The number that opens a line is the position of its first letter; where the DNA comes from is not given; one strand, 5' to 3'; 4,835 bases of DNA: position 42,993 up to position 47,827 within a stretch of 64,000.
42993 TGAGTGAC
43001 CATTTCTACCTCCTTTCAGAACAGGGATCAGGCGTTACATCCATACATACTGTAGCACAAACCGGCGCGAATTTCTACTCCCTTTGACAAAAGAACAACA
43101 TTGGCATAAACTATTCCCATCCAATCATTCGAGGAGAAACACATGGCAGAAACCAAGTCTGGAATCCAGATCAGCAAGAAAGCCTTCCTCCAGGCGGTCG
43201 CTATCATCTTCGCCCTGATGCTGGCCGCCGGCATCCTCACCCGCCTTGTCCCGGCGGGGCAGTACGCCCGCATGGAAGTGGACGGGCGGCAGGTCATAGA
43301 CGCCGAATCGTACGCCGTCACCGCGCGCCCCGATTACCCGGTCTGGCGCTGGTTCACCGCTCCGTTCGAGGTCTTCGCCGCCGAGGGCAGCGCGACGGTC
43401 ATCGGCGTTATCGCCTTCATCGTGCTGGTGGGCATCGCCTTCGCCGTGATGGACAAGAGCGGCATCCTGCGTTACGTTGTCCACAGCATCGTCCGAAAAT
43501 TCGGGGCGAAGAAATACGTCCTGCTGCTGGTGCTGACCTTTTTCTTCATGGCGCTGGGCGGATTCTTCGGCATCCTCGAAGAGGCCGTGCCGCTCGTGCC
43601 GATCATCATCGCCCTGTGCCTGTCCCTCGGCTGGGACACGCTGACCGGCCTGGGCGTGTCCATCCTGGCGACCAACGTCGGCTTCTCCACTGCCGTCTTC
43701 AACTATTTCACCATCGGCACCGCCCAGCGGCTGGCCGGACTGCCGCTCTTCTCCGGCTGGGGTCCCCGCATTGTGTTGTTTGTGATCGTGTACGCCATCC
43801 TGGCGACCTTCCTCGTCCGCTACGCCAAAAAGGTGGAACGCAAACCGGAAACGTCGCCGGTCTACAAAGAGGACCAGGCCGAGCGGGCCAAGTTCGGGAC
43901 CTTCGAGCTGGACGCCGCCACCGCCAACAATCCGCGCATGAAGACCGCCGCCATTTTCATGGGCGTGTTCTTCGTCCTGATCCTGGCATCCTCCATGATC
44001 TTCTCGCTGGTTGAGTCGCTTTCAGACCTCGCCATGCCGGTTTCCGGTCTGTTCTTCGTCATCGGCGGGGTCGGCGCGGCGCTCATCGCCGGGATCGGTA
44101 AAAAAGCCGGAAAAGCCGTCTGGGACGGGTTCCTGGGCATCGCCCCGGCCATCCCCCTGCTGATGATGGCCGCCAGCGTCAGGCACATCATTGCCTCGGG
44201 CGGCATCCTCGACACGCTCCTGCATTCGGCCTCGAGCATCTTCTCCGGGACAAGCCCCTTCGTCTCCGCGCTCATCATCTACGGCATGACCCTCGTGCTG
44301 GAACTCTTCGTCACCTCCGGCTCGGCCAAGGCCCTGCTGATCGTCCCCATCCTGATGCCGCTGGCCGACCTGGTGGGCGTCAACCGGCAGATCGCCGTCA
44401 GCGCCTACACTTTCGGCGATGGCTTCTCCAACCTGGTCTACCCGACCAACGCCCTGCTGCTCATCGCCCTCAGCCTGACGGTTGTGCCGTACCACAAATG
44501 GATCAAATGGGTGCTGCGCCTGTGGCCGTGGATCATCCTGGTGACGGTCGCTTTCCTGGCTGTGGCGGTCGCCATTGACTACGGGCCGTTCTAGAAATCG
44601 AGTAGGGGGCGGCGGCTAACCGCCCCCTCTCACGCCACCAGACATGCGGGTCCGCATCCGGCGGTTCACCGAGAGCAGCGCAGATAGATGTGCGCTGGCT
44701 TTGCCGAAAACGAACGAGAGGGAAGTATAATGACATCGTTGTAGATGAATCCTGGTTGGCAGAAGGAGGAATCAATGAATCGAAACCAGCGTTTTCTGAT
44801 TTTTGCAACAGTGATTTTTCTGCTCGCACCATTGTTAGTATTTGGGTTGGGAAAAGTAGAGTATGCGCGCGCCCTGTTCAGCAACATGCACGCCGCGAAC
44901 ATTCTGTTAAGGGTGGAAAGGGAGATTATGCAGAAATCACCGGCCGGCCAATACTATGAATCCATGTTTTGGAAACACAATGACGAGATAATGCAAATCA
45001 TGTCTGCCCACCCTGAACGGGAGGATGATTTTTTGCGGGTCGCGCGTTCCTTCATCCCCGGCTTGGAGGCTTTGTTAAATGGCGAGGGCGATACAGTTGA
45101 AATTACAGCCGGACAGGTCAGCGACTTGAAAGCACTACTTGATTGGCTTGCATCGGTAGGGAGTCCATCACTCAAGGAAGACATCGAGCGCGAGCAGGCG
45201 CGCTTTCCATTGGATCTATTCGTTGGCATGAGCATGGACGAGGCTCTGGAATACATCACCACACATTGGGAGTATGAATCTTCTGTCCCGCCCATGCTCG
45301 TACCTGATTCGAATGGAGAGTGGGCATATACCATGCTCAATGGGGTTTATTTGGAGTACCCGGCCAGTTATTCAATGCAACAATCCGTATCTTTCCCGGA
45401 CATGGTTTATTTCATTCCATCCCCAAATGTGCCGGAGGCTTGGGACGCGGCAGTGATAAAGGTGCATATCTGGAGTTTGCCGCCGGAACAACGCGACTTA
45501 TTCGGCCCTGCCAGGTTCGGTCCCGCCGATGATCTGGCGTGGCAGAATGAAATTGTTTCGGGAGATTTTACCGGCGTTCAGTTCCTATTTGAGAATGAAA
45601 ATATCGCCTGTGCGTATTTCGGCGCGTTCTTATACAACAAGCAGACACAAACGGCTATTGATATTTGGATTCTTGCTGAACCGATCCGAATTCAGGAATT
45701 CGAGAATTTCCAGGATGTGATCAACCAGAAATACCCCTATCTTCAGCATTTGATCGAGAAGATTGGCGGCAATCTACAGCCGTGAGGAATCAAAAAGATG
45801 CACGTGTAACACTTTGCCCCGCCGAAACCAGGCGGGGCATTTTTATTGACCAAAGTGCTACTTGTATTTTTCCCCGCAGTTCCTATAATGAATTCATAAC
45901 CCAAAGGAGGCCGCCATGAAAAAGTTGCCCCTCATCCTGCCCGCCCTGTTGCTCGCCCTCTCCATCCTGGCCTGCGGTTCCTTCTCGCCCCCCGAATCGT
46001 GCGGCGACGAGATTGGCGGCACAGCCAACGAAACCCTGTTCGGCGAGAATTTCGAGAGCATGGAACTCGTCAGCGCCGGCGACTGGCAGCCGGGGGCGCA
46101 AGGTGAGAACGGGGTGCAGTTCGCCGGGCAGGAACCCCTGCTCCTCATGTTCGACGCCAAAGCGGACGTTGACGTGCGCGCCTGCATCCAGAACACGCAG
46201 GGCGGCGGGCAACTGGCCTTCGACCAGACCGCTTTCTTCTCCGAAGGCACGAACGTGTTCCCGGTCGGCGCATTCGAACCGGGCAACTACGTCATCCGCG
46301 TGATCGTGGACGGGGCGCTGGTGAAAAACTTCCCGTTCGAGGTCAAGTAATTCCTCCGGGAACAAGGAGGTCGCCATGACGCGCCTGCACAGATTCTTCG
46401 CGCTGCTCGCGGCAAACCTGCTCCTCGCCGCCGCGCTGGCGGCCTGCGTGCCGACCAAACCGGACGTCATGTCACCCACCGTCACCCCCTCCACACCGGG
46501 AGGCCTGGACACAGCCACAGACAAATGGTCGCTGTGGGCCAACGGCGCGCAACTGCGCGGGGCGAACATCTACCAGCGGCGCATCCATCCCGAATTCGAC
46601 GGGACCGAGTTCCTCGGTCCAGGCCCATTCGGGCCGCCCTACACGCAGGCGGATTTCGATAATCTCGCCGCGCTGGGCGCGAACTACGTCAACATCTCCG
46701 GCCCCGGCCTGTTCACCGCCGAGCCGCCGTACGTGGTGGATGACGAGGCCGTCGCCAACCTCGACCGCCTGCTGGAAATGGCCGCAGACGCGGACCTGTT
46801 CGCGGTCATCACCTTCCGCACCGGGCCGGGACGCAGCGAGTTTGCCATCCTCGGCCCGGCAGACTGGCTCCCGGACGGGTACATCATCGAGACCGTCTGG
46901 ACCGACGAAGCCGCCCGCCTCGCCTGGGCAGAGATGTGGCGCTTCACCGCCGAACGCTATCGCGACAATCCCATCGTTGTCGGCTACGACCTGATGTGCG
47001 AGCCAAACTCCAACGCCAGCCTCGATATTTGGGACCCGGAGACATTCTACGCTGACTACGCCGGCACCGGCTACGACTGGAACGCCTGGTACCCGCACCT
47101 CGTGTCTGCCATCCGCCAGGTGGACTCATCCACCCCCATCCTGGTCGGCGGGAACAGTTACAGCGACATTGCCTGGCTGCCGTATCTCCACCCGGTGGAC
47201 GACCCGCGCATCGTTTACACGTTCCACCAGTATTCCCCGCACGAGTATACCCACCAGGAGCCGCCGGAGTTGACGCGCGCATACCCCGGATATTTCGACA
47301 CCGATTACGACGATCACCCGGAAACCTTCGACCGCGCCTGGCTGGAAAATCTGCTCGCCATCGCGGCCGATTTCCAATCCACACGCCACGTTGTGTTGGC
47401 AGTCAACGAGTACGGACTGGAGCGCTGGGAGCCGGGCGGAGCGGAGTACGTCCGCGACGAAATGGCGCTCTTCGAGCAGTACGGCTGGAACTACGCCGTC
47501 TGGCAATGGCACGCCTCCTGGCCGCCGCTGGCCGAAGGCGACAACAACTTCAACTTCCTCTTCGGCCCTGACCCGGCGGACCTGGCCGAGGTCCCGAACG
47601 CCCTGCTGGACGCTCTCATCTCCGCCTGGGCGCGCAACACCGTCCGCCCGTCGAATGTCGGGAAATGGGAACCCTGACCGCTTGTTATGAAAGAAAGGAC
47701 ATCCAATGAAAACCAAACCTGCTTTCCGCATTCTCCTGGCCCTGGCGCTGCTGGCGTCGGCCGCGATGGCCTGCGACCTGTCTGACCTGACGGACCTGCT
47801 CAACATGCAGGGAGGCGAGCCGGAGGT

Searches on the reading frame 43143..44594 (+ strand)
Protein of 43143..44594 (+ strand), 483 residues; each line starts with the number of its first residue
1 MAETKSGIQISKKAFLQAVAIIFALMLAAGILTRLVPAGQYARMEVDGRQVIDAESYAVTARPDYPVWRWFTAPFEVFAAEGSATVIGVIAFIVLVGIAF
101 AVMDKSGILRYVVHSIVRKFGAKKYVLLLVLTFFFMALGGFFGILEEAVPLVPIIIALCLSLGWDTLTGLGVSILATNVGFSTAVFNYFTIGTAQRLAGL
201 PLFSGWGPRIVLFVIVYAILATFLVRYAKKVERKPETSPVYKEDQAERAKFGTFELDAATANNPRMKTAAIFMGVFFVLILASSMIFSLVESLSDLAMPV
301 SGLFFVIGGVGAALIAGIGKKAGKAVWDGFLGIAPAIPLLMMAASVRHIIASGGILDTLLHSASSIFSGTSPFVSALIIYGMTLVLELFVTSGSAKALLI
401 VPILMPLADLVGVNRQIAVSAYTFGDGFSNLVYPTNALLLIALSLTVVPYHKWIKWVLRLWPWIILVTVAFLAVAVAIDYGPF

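Call 75: search_protein_families(library=pfam, proteins=[window:43143-44594:+], max_evalue=0.0001)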
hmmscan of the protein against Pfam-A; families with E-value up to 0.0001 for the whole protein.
window:43143-44594:+ (483 aa): 3 families
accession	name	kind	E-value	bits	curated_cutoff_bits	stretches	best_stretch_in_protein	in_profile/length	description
PF03606.21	DcuC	-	1.9e-67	228.2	23.1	1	18-476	4-460/461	C4-dicarboxylate anaerobic carrier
PF03600.22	CitMHS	-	2.4e-06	27.4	31.9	1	86-422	38-333/336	Citrate transporter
PF03806.19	ABG_transport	-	1.7e-05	23.7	27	1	373-455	383-461/502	AbgT putative transporter family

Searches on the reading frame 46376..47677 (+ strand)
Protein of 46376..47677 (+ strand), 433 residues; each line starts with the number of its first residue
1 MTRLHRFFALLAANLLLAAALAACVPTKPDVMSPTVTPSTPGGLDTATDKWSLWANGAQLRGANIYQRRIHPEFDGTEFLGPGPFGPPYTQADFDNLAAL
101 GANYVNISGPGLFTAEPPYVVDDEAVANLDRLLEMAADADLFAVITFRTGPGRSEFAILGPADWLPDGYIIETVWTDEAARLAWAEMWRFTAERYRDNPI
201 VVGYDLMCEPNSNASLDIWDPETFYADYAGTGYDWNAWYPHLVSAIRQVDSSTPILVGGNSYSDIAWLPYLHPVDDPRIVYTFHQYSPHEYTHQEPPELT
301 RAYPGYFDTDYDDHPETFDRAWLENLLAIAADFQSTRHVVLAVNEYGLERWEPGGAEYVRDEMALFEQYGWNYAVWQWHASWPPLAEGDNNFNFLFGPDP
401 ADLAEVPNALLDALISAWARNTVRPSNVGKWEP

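Call 101: search_protein_families(library=pfam, proteins=[window:46376-47677:+], max_evalue=0.0001)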
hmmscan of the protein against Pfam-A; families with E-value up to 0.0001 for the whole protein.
window:46376-47677:+ (433 aa): 1 family
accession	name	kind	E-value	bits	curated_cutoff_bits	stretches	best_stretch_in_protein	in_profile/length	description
PF00150.24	Cellulase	-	2.4e-23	83.4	23.5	1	85-380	17-270/272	Cellulase (glycosyl hydrolase family 5)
